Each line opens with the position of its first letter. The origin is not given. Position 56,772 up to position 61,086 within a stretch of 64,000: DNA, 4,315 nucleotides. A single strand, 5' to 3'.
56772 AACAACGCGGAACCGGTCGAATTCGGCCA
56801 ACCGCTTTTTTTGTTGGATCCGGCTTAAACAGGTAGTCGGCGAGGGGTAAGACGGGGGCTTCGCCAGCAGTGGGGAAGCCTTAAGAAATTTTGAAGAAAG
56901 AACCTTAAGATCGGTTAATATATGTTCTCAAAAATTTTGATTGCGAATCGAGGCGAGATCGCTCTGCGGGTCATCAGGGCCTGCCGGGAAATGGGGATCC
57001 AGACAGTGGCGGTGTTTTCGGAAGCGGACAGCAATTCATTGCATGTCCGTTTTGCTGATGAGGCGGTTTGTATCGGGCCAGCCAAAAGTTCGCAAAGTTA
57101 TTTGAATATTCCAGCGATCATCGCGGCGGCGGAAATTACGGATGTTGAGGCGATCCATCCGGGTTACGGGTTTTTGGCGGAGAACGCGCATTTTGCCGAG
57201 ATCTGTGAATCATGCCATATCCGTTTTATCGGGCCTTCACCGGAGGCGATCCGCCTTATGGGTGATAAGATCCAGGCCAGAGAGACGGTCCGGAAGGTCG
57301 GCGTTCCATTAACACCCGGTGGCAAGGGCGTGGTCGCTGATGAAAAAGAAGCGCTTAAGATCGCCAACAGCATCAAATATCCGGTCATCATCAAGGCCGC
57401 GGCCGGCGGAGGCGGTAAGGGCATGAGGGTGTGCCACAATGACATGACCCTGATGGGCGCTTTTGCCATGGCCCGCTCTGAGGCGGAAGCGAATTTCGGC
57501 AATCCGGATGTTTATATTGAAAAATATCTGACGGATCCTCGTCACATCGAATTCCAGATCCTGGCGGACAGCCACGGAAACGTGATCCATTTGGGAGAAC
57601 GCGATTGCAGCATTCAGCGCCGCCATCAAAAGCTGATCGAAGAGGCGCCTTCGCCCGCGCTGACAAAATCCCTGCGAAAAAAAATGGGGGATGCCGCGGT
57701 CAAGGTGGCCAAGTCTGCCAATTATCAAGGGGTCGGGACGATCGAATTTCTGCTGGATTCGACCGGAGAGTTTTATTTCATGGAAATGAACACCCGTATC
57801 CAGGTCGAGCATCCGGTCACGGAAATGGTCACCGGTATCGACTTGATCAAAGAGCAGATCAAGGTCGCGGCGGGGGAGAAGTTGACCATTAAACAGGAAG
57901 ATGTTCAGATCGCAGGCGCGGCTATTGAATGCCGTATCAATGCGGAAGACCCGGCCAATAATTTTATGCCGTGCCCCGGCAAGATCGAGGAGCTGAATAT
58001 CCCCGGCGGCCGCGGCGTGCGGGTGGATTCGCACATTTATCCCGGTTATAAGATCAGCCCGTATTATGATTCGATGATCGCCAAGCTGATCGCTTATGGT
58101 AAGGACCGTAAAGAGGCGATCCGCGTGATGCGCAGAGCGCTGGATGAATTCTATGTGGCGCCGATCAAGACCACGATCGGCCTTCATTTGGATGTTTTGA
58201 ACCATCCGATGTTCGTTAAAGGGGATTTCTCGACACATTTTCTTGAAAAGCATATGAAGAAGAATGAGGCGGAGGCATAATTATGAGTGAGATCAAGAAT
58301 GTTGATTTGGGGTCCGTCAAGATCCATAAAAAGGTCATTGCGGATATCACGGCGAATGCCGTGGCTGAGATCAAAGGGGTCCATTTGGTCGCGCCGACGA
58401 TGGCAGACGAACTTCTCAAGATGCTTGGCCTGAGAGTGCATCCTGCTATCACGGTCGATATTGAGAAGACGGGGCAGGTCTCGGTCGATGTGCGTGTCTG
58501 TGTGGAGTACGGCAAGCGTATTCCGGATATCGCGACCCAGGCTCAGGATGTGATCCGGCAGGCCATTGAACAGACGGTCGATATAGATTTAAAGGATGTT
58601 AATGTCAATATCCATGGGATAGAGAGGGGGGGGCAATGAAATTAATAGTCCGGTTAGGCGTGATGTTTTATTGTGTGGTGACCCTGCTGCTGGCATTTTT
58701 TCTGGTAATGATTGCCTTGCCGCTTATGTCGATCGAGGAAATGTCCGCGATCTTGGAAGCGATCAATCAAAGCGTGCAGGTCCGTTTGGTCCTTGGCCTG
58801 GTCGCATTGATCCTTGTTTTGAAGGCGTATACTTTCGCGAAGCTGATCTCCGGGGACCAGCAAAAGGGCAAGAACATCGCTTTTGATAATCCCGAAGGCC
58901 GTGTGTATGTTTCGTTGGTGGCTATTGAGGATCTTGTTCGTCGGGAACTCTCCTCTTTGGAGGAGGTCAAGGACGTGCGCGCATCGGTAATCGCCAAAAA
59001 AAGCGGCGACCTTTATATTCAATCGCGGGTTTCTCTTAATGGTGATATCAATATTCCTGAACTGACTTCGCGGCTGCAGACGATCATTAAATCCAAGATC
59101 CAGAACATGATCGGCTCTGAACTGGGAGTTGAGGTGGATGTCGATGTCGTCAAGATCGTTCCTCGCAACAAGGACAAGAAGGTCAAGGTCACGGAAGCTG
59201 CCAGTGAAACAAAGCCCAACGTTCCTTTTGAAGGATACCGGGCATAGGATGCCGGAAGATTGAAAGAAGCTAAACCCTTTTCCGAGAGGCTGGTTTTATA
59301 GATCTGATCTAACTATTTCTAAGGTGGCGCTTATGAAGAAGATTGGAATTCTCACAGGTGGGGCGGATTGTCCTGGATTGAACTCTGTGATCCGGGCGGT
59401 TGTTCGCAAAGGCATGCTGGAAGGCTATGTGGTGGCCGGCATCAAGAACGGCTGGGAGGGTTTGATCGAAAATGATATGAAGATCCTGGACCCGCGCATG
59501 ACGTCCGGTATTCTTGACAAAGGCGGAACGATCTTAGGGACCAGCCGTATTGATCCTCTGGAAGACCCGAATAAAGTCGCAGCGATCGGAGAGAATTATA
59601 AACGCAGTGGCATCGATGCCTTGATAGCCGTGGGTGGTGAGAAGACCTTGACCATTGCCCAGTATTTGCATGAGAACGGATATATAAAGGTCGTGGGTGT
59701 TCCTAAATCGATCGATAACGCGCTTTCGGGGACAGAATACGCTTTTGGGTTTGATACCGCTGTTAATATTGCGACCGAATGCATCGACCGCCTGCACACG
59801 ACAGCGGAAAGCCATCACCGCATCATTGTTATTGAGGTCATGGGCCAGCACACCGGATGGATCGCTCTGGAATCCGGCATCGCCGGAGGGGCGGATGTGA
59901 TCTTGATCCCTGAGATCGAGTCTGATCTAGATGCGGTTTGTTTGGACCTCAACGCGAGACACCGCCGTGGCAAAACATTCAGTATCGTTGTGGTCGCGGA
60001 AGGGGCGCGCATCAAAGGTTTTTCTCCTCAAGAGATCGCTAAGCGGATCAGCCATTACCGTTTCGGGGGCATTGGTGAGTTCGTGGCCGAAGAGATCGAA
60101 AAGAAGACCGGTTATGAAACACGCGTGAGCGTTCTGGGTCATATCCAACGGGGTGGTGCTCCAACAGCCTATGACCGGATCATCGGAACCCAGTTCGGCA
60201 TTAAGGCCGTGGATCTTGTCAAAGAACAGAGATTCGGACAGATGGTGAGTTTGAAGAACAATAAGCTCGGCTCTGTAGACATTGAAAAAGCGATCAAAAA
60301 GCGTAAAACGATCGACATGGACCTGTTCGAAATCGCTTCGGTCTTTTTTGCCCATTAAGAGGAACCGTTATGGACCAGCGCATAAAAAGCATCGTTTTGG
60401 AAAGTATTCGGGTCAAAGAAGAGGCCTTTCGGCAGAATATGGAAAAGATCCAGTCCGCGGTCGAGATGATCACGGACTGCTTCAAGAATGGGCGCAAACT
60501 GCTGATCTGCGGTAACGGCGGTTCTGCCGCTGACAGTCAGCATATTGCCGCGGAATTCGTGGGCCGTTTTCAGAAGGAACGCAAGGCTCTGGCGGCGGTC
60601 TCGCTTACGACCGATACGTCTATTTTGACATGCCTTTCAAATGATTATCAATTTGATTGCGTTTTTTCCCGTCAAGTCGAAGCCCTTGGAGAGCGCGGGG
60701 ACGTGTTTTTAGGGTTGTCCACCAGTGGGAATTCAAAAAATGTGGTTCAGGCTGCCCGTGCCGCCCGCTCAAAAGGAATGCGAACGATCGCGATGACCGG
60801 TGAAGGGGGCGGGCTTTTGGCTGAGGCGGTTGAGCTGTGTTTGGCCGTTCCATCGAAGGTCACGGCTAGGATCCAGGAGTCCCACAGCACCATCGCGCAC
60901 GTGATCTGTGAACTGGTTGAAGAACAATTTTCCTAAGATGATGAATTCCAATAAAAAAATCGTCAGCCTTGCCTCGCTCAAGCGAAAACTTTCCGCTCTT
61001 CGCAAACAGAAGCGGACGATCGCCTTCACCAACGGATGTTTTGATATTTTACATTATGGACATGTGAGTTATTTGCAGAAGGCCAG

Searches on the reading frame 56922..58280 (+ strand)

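Call 63: search_protein_families(library=pfam, proteins=[window:56922-58280:+], max_evalue=0.00001)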
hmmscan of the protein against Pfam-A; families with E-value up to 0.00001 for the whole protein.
window:56922-58280:+ (452 aa): 5 families
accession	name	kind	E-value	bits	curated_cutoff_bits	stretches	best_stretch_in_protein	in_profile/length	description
PF02786.22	CPSase_L_D2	-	4.3e-84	281.7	19.8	1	115-322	1-209/211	Carbamoyl-phosphate synthase L chain, ATP binding domain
PF00289.28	Biotin_carb_N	-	4.5e-47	159.5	25.5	1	1-110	1-110/110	Biotin carboxylase, N-terminal domain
PF02785.25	Biotin_carb_C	-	4.7e-42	142.9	32.4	1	336-442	1-107/108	Biotin carboxylase C-terminal domain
PF07478.18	Dala_Dala_lig_C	-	3.1e-11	43.6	24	1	142-291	26-174/204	D-ala D-ala ligase C-terminus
PF02222.28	ATP-grasp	-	7.7e-09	35.9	27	1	137-292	15-162/179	ATP-grasp domain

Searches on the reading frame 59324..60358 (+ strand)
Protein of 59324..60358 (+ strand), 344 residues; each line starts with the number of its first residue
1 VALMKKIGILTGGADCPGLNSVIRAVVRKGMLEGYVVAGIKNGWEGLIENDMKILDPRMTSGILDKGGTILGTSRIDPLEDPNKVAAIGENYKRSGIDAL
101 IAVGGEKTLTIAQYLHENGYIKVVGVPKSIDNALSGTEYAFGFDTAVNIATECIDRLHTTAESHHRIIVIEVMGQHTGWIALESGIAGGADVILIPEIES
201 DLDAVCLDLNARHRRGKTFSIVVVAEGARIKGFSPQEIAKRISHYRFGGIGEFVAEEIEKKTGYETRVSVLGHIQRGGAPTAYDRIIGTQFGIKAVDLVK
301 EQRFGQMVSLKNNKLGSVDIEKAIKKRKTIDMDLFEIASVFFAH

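Call 63: search_protein_families(library=pfam, proteins=[window:59324-60358:+], max_evalue=0.00001)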
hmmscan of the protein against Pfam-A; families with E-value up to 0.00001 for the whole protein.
window:59324-60358:+ (344 aa): 1 family
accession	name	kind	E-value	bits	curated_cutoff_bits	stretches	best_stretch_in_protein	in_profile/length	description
PF00365.25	PFK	-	1.7e-107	359.4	30.9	1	6-299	1-277/277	Phosphofructokinase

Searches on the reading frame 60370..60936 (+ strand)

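Call 63: search_protein_families(library=pfam, proteins=[window:60370-60936:+], max_evalue=0.00001)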
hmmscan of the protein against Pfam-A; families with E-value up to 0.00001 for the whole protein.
window:60370-60936:+ (188 aa): 2 families
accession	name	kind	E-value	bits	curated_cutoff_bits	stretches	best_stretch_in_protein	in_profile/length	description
PF13580.11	SIS_2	-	1.7e-33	116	27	1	14-144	8-138/138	SIS domain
PF01380.27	SIS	-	3.8e-08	33.6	25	1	105-170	49-113/131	SIS domain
